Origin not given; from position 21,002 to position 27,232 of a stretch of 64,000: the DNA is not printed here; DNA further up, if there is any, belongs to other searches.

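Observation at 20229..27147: sprA-like giant beta-barrel translationally coupled to a glutaminyl-cyclase-like M28 gene; Gln(+1) pattern on neighbouring exported proteins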

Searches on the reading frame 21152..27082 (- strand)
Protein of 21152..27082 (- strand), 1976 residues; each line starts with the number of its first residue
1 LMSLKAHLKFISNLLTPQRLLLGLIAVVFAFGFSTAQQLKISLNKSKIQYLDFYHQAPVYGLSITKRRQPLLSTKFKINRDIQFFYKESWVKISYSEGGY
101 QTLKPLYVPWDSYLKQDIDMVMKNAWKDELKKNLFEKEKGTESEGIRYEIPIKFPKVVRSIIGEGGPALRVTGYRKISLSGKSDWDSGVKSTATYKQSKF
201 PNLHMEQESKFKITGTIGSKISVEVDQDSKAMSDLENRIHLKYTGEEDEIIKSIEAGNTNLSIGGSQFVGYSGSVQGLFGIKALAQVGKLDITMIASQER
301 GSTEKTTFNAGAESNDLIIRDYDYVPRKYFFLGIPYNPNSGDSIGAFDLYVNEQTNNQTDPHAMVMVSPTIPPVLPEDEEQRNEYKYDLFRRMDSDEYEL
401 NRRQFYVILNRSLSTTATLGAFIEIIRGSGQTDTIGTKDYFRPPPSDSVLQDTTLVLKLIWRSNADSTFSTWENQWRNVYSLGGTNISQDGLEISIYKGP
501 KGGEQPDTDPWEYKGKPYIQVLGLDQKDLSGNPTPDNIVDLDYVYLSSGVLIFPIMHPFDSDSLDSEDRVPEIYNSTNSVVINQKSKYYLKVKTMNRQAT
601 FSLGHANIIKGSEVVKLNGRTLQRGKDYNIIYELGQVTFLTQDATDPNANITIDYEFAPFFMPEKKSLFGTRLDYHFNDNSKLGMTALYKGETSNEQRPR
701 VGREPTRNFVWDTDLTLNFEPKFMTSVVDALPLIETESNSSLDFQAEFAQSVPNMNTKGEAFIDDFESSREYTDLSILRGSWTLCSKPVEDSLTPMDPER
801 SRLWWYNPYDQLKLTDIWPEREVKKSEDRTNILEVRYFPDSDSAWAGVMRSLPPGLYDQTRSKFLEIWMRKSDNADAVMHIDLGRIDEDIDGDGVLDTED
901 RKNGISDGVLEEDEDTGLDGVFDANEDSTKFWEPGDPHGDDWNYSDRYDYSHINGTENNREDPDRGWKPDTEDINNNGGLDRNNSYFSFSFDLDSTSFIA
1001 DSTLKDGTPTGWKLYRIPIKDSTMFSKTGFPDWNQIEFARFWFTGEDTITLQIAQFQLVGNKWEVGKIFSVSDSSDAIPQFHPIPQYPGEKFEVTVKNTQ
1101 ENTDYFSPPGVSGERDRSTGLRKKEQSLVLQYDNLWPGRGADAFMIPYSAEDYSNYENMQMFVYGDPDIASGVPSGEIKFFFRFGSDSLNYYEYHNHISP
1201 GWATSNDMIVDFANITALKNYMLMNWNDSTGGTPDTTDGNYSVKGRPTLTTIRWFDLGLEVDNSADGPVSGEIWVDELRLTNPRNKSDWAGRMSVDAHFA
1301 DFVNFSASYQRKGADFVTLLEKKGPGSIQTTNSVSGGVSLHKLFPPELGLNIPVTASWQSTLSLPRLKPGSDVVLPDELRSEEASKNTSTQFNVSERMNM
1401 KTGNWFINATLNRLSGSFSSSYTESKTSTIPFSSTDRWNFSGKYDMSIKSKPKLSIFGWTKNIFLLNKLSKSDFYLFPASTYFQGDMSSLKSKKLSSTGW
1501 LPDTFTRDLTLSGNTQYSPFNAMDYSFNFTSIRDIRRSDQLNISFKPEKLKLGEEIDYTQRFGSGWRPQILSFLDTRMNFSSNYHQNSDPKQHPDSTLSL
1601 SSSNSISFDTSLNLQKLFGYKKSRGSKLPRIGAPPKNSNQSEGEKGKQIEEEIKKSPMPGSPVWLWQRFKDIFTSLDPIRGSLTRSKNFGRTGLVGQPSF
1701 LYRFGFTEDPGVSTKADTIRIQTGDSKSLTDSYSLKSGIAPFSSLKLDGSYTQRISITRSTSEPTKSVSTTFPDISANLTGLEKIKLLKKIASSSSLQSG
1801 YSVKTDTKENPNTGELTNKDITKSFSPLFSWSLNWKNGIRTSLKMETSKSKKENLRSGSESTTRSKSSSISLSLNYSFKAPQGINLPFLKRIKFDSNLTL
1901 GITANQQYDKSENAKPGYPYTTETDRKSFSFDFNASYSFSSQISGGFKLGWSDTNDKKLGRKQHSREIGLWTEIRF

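Call 7: search_protein_families(library=pfam, proteins=[window:21152-27082:-])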
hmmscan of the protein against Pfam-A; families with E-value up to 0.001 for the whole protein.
window:21152-27082:- (1976 aa): 1 family
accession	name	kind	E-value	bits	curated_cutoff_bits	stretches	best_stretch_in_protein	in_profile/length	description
PF14349.11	SprA_N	-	6.7e-28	98.3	27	1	954-1375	59-506/510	Motility related/secretion protein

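Call 9: search_protein_families(library=ncbifam, proteins=[window:21152-27082:-], max_evalue=0.01)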
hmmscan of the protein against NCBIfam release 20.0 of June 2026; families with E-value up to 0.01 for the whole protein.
window:21152-27082:- (1976 aa): 2 families
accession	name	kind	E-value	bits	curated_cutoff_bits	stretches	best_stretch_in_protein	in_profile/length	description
TIGR04189.1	surface_SprA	equivalog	9.3e-214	713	200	4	839-1701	894-1901/2319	T9SS outer membrane translocon Sov/SprA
NF052337.1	tail_tube_6XGR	equivalog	0.002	17.6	60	1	582-656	88-167/245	phage tail tube protein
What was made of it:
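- On SprA/Sov T9SS translocon: TIGR04189 scores 713 bits against a cutoff of 200 (call 9).
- Closest known: SprA/Sov, the T9SS translocon of Flavobacterium johnsoniae and Porphyromonas gingivalis. Same: It matches the equivalog model TIGR04189 well above its cutoff, and Pfam SprA_N (calls 7, 9).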

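Call 67: find_related_loci(query=A3, collection=metagenome_contigs, flank=10000)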
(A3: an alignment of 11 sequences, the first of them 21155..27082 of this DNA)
Query A3 (1976 aa) in metagenome_contigs; peptide patterns used: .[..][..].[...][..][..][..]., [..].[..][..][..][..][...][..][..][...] (x = any residue, [..] = any of these).
599 stretches matched a pattern (row limit reached: there are more); 490 encode a relative of the query (tblastn E <= 1e-3); the best 80 are kept; 80 distinct loci.
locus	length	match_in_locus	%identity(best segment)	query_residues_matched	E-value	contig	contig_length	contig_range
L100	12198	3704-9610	64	1-1976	0e+0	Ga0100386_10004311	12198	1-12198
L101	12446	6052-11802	42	75-1976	0e+0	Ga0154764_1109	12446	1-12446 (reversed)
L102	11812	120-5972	40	21-1976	0e+0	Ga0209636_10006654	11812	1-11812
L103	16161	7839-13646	40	32-1976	0e+0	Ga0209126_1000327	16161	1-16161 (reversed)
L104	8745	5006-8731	42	21-1310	0e+0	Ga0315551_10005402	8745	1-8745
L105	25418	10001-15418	37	123-1976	0e+0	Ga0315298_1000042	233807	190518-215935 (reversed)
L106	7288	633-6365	32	93-1976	0e+0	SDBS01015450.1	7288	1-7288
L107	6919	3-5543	33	168-1976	0e+0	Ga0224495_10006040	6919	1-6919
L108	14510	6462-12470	31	24-1960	0e+0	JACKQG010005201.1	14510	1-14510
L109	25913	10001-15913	32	61-1960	0e+0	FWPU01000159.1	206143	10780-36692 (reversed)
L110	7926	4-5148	32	326-1976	0e+0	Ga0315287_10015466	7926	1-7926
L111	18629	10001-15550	31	15-1976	0e+0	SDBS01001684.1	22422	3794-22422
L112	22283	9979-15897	30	108-1960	0e+0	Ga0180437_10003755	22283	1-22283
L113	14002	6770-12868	29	69-1962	0e+0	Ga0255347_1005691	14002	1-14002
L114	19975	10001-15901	30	89-1962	0e+0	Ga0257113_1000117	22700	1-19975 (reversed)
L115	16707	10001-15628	29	91-1976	0e+0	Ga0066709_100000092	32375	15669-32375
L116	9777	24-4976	31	356-1960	0e+0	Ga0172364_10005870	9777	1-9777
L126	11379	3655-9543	29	80-1976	0e+0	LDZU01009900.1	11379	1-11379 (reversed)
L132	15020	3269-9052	29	104-1976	0e+0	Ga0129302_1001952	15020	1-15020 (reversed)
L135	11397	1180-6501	30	122-1976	0e+0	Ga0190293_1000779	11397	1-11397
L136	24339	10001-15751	28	91-1976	0e+0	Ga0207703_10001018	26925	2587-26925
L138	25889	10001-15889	31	85-1976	0e+0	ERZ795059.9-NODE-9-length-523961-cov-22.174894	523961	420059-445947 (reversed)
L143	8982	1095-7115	31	156-1964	1e-180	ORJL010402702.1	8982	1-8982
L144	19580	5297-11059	27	95-1976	6e-180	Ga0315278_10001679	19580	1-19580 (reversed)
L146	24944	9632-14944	28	108-1976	3e-175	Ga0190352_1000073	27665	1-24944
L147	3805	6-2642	37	1088-1976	2e-179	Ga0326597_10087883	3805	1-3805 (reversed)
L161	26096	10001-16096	29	55-1976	2e-150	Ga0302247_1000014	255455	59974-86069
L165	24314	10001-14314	29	90-1448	4e-145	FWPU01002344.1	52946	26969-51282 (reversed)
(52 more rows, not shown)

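Call 70: search_protein_families(library=pfam, proteins=[L165:16361-17929:+, L165:17930-18364:+, L165:18327-19010:+, L105:15423-16613:+, L111:15803-16621:+, L116:5571-6578:+, L135:6715-8496:+, L138:16474-17514:+, L143:7488-8897:+, L161:16779-17540:+], max_evalue=0.0001)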
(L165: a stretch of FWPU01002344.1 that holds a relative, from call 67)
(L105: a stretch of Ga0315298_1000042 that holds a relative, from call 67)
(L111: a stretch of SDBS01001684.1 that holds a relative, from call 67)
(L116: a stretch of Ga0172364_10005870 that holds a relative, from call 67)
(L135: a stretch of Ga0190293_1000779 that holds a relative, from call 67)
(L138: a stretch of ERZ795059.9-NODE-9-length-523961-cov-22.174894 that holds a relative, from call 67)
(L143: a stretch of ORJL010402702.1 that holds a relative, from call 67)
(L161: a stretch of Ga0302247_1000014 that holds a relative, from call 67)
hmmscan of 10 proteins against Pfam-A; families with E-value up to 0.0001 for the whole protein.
L165:16361-17929:+ (522 aa): 2 families
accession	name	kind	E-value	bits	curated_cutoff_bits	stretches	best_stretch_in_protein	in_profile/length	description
PF00072.30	Response_reg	-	3.7e-25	88.7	30.2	1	6-112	1-107/111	Response regulator receiver domain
PF08665.17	PglZ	-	1.1e-18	68.3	25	1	234-425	4-175/179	PglZ domain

L165:17930-18364:+ (144 aa): 1 family
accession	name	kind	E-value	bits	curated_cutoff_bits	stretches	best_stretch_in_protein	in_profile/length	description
PF02367.23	TsaE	-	1.3e-40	138.8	26.6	1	10-137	2-127/128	Threonylcarbamoyl adenosine biosynthesis protein TsaE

L165:18327-19010:+ (227 aa): 1 family
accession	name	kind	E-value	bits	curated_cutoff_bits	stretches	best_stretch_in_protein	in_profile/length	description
PF00814.31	TsaD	-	4.7e-22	79.4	24.8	1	48-141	28-121/264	tRNA N6-adenosine threonylcarbamoyltransferase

L105:15423-16613:+ (396 aa): 5 families
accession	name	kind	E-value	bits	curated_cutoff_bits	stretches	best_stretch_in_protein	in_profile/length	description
PF13487.12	HD_5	-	1.7e-41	142.2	27.2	1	191-359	2-170/170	HD domain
PF01966.28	HD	-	6.9e-22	78.4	22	1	204-327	2-115/116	HD domain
PF01590.32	GAF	-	1.9e-18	67.7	22.4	1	39-172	2-133/133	GAF domain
PF13185.12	GAF_2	-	2.5e-15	57.3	28.6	1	38-172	3-135/136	GAF domain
PF13492.12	GAF_3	-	6.3e-08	33.5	27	1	39-174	2-129/129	GAF domain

L111:15803-16621:+ (272 aa): 0 families

L116:5571-6578:+ (335 aa): 1 family
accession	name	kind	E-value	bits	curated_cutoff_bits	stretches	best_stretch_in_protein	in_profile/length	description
PF01262.27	AlaDh_PNT_C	-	9.1e-07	28.9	23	1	220-325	124-212/214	Alanine dehydrogenase/PNT, C-terminal domain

L135:6715-8496:+ (593 aa): 2 families
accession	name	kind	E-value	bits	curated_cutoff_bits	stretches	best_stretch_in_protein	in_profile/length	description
PF00437.27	T2SSE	-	1e-134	449.3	24.9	1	205-586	4-369/370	Type II/IV secretion system protein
PF05157.20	MshEN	-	1.2e-22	80.1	23.1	1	60-143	4-88/90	MshEN domain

L138:16474-17514:+ (346 aa): 0 families

L143:7488-8897:+ (469 aa): 1 family
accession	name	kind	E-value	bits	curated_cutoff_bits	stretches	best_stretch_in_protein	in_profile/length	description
PF02321.23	OEP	-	7.4e-34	117.6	22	2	264-457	7-187/187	Outer membrane efflux protein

L161:16779-17540:+ (253 aa): 0 families
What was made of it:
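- The slot after sprA therefore tends to hold T9SS-related genes (call 70).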
